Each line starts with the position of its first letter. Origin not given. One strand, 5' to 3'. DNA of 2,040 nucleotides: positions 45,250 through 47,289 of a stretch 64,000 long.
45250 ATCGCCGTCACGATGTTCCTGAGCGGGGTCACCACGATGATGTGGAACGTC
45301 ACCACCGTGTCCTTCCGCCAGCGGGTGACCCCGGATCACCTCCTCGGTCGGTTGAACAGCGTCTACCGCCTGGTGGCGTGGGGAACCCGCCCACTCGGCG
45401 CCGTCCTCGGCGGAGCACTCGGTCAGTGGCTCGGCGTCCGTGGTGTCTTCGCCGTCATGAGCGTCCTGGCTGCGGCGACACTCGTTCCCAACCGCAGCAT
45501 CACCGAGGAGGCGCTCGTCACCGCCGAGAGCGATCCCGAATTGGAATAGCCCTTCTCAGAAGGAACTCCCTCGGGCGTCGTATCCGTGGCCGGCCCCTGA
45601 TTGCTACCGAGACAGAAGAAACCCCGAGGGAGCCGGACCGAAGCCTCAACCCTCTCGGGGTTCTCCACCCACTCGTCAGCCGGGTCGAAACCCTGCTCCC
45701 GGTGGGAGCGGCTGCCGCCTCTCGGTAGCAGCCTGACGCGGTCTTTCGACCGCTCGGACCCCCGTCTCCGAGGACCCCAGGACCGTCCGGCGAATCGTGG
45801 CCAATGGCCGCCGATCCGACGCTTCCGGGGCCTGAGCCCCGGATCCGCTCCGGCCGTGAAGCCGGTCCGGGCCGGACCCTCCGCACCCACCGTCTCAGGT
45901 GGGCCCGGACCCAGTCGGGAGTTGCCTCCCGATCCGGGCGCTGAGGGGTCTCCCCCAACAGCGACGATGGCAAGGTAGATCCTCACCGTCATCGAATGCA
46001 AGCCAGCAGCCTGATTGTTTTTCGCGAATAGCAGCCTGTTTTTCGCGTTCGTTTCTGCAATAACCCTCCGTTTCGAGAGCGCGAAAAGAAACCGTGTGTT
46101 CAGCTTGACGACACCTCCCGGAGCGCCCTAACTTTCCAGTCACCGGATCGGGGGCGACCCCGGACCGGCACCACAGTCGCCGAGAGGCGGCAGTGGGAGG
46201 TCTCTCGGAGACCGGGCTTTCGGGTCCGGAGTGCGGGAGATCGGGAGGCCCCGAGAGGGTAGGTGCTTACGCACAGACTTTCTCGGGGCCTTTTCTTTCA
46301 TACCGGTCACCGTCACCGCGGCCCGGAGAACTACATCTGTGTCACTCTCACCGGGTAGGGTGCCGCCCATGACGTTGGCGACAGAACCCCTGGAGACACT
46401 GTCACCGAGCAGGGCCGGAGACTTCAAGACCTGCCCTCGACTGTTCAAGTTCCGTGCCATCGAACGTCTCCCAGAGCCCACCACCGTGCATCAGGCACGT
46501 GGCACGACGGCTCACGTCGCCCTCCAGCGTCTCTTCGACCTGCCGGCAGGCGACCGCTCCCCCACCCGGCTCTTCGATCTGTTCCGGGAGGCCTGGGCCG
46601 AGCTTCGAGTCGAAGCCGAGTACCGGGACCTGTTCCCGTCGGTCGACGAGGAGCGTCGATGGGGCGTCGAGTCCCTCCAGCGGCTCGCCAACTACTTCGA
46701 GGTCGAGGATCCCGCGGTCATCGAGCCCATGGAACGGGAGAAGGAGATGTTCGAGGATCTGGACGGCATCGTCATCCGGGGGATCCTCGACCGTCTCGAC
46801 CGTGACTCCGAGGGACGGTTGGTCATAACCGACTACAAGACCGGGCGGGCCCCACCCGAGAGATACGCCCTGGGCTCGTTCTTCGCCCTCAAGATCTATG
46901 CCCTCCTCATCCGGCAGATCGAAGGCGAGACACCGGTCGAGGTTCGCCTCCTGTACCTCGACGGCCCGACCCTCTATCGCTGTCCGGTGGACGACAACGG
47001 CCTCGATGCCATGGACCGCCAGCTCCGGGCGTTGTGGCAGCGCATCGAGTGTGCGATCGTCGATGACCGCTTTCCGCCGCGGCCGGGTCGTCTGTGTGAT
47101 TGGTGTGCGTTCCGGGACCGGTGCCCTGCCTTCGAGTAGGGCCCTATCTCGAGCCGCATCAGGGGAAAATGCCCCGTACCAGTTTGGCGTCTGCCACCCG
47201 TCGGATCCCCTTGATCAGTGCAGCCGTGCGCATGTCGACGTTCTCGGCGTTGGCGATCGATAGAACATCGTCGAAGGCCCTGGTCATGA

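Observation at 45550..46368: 820-bp non-coding gap holding a candidate promoter-to-terminator sRNA or attenuator plus structured GC-rich RNA-like hairpins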

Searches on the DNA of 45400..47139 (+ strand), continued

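Call 45: search_with_rna_model(model_id=R1, sources=[L081, L082, L083, L084, L085, L086, L087, L088, L089, L090, L091, L092, L093, L094, L095, L096, L097, L098, L099, L100, L101, L102, L103, L104, L105, L106, L107, L108, L109, L110, L111, L112, L113, L114, L115, L116, L117, L118, L119, L120, L121, L122, L123, L124, L125, L126, L127, L128, L129, L130, L131, L132, L133, L134, L135, L136, L137, L138, L139, L140, L141, L142, L143, L144, L145, L146, L147, L148, L149, L150, L151, L152, L153, L154, L155, L156, L157, L158, L159, L160, L161, L162, L163, L164, L165, L166, L167, L168, L169, L170, L171, L172, L173, L174, L175, L176, L177, L178, L179, L180], max_evalue=0.00001)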
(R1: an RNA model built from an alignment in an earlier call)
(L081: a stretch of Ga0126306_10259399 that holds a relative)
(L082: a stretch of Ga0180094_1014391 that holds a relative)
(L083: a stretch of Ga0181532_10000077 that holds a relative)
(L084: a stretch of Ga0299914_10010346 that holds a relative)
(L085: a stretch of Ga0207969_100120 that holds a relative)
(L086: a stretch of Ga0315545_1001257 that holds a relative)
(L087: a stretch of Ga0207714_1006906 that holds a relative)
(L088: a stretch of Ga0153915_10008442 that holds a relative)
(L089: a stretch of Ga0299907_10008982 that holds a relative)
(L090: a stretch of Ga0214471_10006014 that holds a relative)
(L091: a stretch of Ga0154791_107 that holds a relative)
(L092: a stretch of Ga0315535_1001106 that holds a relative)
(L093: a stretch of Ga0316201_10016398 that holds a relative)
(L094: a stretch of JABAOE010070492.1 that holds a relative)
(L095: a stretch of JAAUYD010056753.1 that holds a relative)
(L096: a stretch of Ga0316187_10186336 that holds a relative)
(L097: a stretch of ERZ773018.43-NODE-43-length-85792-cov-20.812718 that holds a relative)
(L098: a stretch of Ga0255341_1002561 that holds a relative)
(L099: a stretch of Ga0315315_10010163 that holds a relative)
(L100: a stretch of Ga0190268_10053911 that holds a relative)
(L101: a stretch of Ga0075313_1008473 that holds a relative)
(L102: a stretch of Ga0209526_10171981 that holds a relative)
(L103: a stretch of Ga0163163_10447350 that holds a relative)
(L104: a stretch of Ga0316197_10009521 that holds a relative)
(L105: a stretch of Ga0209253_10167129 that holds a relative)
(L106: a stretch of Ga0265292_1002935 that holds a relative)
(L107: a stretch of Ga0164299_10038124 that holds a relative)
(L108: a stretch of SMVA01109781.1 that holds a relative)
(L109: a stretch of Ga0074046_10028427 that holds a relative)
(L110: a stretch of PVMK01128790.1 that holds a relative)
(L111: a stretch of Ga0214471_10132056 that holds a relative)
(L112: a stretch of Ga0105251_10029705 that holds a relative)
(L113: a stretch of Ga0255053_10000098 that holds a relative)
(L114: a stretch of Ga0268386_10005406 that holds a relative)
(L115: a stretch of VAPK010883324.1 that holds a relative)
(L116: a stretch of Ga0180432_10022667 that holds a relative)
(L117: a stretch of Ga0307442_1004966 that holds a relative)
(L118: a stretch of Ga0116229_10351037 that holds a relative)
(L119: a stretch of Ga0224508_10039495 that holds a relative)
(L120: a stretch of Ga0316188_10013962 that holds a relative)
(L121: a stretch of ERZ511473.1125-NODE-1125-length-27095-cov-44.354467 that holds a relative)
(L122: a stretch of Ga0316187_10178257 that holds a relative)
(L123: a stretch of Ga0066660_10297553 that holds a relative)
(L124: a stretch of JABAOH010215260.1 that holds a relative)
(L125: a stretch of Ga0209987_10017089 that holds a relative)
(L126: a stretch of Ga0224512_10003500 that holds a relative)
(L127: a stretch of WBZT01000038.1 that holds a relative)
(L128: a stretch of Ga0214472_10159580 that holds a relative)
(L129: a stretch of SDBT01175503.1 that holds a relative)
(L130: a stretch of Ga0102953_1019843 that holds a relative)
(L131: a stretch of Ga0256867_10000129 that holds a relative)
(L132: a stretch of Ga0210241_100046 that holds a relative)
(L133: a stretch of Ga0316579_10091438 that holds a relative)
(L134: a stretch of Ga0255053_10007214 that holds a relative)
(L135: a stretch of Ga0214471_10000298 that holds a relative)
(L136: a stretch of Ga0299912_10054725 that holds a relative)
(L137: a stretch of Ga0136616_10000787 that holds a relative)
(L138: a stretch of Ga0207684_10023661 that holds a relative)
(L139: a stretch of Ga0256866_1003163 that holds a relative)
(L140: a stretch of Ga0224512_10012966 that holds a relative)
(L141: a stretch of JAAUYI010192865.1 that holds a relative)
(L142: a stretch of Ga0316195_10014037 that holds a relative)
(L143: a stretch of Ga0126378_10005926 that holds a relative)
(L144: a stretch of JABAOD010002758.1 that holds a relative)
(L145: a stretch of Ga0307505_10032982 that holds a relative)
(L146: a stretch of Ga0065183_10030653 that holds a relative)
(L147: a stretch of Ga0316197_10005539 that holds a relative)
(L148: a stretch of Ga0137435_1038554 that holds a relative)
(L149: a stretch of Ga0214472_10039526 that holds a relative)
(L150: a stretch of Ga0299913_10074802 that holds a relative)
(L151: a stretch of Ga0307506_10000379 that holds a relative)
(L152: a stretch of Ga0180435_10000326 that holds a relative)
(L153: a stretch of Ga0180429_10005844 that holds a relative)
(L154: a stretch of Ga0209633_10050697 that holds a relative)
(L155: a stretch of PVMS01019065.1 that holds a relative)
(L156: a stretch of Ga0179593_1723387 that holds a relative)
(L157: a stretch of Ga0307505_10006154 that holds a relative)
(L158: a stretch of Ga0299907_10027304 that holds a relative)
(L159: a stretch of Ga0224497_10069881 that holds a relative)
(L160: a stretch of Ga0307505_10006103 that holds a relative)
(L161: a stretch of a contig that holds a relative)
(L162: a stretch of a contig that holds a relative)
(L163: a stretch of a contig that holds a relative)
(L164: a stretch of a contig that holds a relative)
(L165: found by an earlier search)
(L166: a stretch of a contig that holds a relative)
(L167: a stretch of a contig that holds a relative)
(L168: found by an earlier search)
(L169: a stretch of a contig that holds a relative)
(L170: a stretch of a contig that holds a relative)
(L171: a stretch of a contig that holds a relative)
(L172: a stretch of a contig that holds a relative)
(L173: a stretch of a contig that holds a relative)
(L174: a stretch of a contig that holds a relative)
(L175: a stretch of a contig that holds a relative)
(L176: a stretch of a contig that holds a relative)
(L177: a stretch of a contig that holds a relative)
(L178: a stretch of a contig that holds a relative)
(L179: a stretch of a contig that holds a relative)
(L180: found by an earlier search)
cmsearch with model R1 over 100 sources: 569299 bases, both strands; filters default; matches with E-value up to 0.00001: 106.
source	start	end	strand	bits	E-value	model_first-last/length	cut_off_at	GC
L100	1187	1348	+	140.8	3.7e-40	1-161/161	no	0.63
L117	3447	3605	-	139.5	8.9e-40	1-161/161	no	0.64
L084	4830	4990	+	137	5e-39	1-161/161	no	0.66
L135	8444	8605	+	133.7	5e-38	1-161/161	no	0.64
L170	1389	1548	+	131.3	2.7e-37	1-161/161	no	0.64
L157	5591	5752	-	128.7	1.6e-36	1-161/161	no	0.64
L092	1565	1731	+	128.6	1.7e-36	1-161/161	no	0.63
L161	802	961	-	127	5.2e-36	1-161/161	no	0.68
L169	626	792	+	126.5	7.6e-36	1-161/161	no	0.63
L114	7206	7365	+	121.9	1.7e-34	1-161/161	no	0.63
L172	3891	4050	+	117.7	3.3e-33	1-161/161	no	0.64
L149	3892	4054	-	117.4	4.1e-33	1-161/161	no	0.59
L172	4262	4421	+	114.7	2.6e-32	1-161/161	no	0.61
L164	1355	1515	-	111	3.5e-31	1-161/161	no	0.61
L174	196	345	+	108.5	2e-30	1-161/161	no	0.65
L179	4385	4530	-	82.8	1.1e-22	1-161/161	no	0.67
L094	615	758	-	81.7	2.3e-22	1-161/161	no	0.72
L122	1470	1630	-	78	3e-21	1-161/161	no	0.63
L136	1368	1510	+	75.4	1.8e-20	1-161/161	no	0.69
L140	3227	3380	+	74.6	3.2e-20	1-161/161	no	0.68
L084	4303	4459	-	73.6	6.4e-20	1-161/161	no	0.68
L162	262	404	+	73.5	6.8e-20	1-161/161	no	0.7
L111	480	610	+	72.6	1.3e-19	1-161/161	no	0.69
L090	814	974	-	71.2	3.3e-19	1-161/161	no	0.69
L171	516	671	-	70.4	5.9e-19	1-161/161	no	0.66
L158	3504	3657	-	69.9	8.2e-19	1-161/161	no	0.64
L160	5802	5953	-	69.6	1e-18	1-161/161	no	0.67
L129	2560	2712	-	69.1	1.4e-18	1-161/161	no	0.63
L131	12093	12245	+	68.9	1.6e-18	1-161/161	no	0.67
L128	1725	1878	-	68.3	2.6e-18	1-161/161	no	0.69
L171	1010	1164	-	68.2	2.6e-18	1-161/161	no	0.65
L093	5129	5302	-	67.4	4.6e-18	1-161/161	no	0.65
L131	13154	13298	+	67.3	5e-18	1-161/161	no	0.66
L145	2098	2250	+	66.5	8.8e-18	1-161/161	no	0.64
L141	821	982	+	64.8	2.8e-17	1-161/161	no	0.65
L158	3041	3212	-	63.4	7.5e-17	1-161/161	no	0.68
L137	4777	4906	-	62.8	1.1e-16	1-161/161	no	0.7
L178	1436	1544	+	61.9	2.2e-16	1-161/161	no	0.66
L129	913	1066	-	61.2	3.5e-16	1-161/161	no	0.67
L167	1795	1973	+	61.1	3.8e-16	1-161/161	no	0.6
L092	1323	1468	+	60.9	4.2e-16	1-161/161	no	0.62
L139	2288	2439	+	60.8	4.6e-16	1-161/161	no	0.63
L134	1679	1848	+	60.4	5.8e-16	1-161/161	no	0.64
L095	2586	2747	+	60.3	6.4e-16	1-161/161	no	0.66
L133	1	69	+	60.2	6.9e-16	93-161/161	5'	0.59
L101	641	808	+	60.1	7.5e-16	1-161/161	no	0.66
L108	2477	2631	-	59.8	9.1e-16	1-161/161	no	0.66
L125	649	803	+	59.8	9.1e-16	1-161/161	no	0.66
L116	4915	5022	+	59.6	1e-15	1-161/161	no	0.67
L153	7818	7937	+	59.6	1.1e-15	1-161/161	no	0.64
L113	3352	3524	+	59.3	1.3e-15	1-161/161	no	0.67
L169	391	534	+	58.9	1.7e-15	1-161/161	no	0.63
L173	1999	2169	+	58.6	2.1e-15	1-161/161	no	0.63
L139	3401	3544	+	58.4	2.3e-15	1-161/161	no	0.64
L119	2212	2362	-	58.2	2.8e-15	1-161/161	no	0.65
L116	2707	2848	+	58.2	2.8e-15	1-161/161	no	0.73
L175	3926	4088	+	58.1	2.9e-15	1-161/161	no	0.65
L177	144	318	-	57.9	3.3e-15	1-161/161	no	0.65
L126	5700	5816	+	57.9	3.5e-15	1-161/161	no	0.63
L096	753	873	+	57.7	3.9e-15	1-161/161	no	0.68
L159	1342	1449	-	56.9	6.9e-15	1-161/161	no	0.72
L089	1099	1225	-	56.7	7.8e-15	1-161/161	no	0.65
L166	1137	1312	-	56.6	8.2e-15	1-161/161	no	0.65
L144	118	277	+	56.5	9.2e-15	1-161/161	no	0.69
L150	2614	2785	+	56.4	9.5e-15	1-161/161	no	0.65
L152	2299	2473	+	56.3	1e-14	1-161/161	no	0.65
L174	1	98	+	55.9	1.4e-14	53-161/161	5'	0.62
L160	4690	4834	-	53.9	5.4e-14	1-161/161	no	0.65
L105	1204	1328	-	53.7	6.2e-14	1-161/161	no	0.7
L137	4079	4195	-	53.6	6.7e-14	1-161/161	no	0.7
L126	7075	7190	+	53.4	7.6e-14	1-161/161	no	0.58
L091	10655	10839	-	53.4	7.8e-14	1-161/161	no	0.69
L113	2339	2505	+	53.4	7.9e-14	1-161/161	no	0.61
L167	2348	2500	+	53.2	8.5e-14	1-161/161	no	0.64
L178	252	422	+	53.1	9.4e-14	1-161/161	no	0.65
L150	329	482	-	52.8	1.2e-13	1-161/161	no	0.69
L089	2724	2878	-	50.7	4.9e-13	1-161/161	no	0.66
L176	10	125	+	49.7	1e-12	1-161/161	no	0.67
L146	728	845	-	49.4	1.2e-12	1-161/161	no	0.63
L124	1868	1976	-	49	1.6e-12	1-161/161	no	0.72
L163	3527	3659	-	48.9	1.7e-12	1-161/161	no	0.62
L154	2611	2741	+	48.9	1.8e-12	1-161/161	no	0.64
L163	522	726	-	46.3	1.1e-11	1-161/161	no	0.67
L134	1227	1351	+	46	1.3e-11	1-161/161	no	0.65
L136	862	1023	+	45.6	1.7e-11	1-161/161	no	0.68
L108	2976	3122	-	43.7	6.5e-11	1-161/161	no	0.59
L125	158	304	+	43.7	6.5e-11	1-161/161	no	0.59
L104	3100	3251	-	43.6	6.8e-11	1-161/161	no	0.59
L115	4303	4449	+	42.6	1.3e-10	1-161/161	no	0.59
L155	11219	11330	-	41.2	3.5e-10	1-161/161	no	0.62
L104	2209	2351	-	41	4.3e-10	1-161/161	no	0.69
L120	751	882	-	40.3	7e-10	1-161/161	no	0.72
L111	907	1046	+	40.1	8e-10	1-161/161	no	0.64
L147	634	819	-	39.2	1.4e-09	1-161/161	no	0.61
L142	159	271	-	39.1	1.6e-09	1-161/161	no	0.62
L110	5153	5340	-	37.4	5e-09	1-161/161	no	0.6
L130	2859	3011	-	36.2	1.1e-08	1-161/161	no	0.69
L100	1287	1471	-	32.4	1.7e-07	1-161/161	no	0.62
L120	1252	1397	-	32.3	1.8e-07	1-161/161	no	0.62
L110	4189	4291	-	28.9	1.8e-06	1-161/161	no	0.66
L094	520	676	+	28.4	2.6e-06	1-161/161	no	0.64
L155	10637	10799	-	27.6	4.5e-06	1-161/161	no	0.67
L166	1695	1849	-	27.2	5.8e-06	1-161/161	no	0.61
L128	1672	1786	+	27.2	6e-06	1-161/161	no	0.71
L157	5521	5652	+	26.9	7.5e-06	1-161/161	no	0.65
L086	10390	10550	-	26.6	9e-06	1-161/161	no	0.68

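Call 60: search_with_rna_model(model_id=R1, sources=[window, L001, L005, L009, L010, L012, L013, L015, L017, L018, L020, L021, L023, L024, L028, L030, L031, L032, L033, L034, L036, L038, L040, L042, L044, L046, L047, L050, L055, L060, L065, L084, L092, L100, L114, L117, L135, L149, L157, L161, L164, L169, L170, L172, L174, L179, L094, L122, L136, L140, L162, L111, L090, L171, L158, L160, L129, L131, L128], max_evalue=1e-18, make_alignment=true)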
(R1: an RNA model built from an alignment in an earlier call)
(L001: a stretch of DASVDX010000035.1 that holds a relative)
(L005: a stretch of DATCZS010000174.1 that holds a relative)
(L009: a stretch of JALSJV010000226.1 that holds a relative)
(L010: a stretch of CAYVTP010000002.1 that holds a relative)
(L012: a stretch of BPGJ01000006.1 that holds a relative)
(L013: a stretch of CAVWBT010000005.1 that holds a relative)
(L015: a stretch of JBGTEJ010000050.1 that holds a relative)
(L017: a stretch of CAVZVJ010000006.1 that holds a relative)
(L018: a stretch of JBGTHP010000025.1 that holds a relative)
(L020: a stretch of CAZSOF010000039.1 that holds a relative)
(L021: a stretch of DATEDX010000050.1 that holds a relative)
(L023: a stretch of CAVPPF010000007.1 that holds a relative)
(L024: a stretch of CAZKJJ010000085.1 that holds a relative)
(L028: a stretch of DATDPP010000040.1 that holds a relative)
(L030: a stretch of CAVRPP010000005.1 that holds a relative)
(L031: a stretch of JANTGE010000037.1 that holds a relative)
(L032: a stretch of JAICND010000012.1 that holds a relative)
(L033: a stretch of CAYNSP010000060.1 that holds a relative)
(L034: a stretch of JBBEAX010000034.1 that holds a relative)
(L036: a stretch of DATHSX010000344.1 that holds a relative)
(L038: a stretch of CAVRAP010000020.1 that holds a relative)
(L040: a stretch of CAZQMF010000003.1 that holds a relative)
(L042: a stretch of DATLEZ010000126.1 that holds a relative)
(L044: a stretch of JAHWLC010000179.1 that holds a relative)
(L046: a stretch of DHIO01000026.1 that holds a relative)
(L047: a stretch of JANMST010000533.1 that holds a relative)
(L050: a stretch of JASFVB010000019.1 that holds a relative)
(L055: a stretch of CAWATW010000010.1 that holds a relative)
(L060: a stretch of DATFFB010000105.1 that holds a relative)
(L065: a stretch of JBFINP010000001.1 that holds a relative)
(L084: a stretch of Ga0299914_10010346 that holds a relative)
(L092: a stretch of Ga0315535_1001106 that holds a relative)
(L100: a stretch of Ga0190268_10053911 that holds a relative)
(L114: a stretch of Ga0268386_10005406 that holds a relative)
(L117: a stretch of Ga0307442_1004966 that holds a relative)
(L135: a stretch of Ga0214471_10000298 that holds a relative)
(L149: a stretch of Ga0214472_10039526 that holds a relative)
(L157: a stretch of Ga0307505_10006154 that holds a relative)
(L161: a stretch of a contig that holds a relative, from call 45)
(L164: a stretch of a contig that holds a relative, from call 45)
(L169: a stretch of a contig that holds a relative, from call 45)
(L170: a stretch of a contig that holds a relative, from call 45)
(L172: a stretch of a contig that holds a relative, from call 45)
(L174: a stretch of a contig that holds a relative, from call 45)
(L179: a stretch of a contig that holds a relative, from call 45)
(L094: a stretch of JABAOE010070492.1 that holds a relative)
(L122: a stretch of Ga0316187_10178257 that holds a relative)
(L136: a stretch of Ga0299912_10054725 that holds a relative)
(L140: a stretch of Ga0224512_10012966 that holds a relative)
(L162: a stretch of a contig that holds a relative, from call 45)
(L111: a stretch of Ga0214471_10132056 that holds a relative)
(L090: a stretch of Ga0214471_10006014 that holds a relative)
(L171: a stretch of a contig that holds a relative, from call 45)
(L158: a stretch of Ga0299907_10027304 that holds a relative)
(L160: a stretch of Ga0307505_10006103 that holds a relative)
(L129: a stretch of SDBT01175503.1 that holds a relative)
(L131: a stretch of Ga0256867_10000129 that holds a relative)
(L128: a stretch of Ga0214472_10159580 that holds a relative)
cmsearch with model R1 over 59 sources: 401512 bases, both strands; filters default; matches with E-value up to 1e-18: 68.
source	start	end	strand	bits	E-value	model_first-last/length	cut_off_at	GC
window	46139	46299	+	142.7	6.7e-41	1-161/161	no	0.68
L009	104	264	-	142.3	9.3e-41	1-161/161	no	0.62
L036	2762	2919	+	142.1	1.1e-40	1-161/161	no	0.62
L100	1187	1348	+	140.8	2.6e-40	1-161/161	no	0.63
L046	2411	2575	-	140.7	2.7e-40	1-161/161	no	0.62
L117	3447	3605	-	139.5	6.3e-40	1-161/161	no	0.64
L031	2144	2301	-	139.3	7.2e-40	1-161/161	no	0.65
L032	2641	2797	-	137.2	3.1e-39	1-161/161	no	0.64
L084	4830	4990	+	137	3.6e-39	1-161/161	no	0.66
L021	2702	2858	-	136.8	4.1e-39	1-161/161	no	0.64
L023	1365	1529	-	135.2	1.2e-38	1-161/161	no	0.63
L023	2318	2482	-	135.2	1.2e-38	1-161/161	no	0.63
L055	2664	2824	-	134.8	1.6e-38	1-161/161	no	0.66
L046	2687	2850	-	134.5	2.1e-38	1-161/161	no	0.68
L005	2640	2798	-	134.3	2.3e-38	1-161/161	no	0.68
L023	2688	2851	-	134.1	2.7e-38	1-161/161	no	0.66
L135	8444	8605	+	133.7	3.5e-38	1-161/161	no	0.64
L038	995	1159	-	132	1.1e-37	1-161/161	no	0.65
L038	1309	1473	-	132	1.1e-37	1-161/161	no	0.65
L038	1739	1903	-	132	1.1e-37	1-161/161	no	0.65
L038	2597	2761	-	132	1.1e-37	1-161/161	no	0.65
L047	2733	2889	+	131.7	1.4e-37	1-161/161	no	0.63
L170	1389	1548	+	131.3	1.9e-37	1-161/161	no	0.64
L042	2707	2863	+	131.2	2e-37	1-161/161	no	0.61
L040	2239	2405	-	130.7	2.9e-37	1-161/161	no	0.64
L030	1083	1246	-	129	9e-37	1-161/161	no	0.62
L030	1411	1574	-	129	9e-37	1-161/161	no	0.62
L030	2377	2540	-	129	9e-37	1-161/161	no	0.62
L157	5591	5752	-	128.7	1.1e-36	1-161/161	no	0.64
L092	1565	1731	+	128.6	1.2e-36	1-161/161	no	0.63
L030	2691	2854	-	128.4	1.4e-36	1-161/161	no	0.7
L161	802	961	-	127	3.7e-36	1-161/161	no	0.68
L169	626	792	+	126.5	5.4e-36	1-161/161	no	0.63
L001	2169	2328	-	123.7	3.7e-35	1-161/161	no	0.65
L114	7206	7365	+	121.9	1.2e-34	1-161/161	no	0.63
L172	3891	4050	+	117.7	2.3e-33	1-161/161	no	0.64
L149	3892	4054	-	117.4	2.9e-33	1-161/161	no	0.59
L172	4262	4421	+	114.7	1.8e-32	1-161/161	no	0.61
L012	2605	2780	-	113.8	3.4e-32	1-161/161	no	0.7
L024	966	1115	-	111.1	2.2e-31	1-161/161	no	0.63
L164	1355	1515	-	111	2.4e-31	1-161/161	no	0.61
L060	2779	2934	+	109.2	8.7e-31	1-161/161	no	0.62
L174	196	345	+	108.5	1.4e-30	1-161/161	no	0.65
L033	2727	2883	-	92.1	1.2e-25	1-161/161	no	0.66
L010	2686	2840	-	83.2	5.8e-23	1-161/161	no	0.71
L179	4385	4530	-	82.8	7.6e-23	1-161/161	no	0.67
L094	615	758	-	81.7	1.6e-22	1-161/161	no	0.72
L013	1946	2099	-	80.7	3.2e-22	1-161/161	no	0.66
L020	1406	1559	-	80.5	3.6e-22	1-161/161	no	0.6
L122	1470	1630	-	78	2.1e-21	1-161/161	no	0.63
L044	342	494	-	77.4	3.3e-21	1-161/161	no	0.69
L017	2686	2841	-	76.1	7.8e-21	1-161/161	no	0.65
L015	2694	2846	-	76.1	8e-21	1-161/161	no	0.65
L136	1368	1510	+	75.4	1.2e-20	1-161/161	no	0.69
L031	2524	2696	-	75.4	1.3e-20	1-161/161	no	0.71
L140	3227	3380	+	74.6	2.2e-20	1-161/161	no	0.68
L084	4303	4459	-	73.6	4.5e-20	1-161/161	no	0.68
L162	262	404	+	73.5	4.8e-20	1-161/161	no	0.7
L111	480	610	+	72.6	9.1e-20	1-161/161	no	0.69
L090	814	974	-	71.2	2.3e-19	1-161/161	no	0.69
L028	1293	1448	-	70.4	4.1e-19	1-161/161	no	0.66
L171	516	671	-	70.4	4.1e-19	1-161/161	no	0.66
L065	2222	2387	-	70.3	4.5e-19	1-161/161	no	0.66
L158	3504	3657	-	69.9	5.8e-19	1-161/161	no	0.64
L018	2684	2852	-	69.6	6.9e-19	1-161/161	no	0.61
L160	5802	5953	-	69.6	7.3e-19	1-161/161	no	0.67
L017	1458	1616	-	69.5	7.7e-19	1-161/161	no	0.67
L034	1403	1533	-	69.4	8.1e-19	1-161/161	no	0.69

Alignment A4: 68 matches aligned to the model, 280 columns, each read 5' to 3' on its own strand. Consensus structure (alignment columns), stored with it:
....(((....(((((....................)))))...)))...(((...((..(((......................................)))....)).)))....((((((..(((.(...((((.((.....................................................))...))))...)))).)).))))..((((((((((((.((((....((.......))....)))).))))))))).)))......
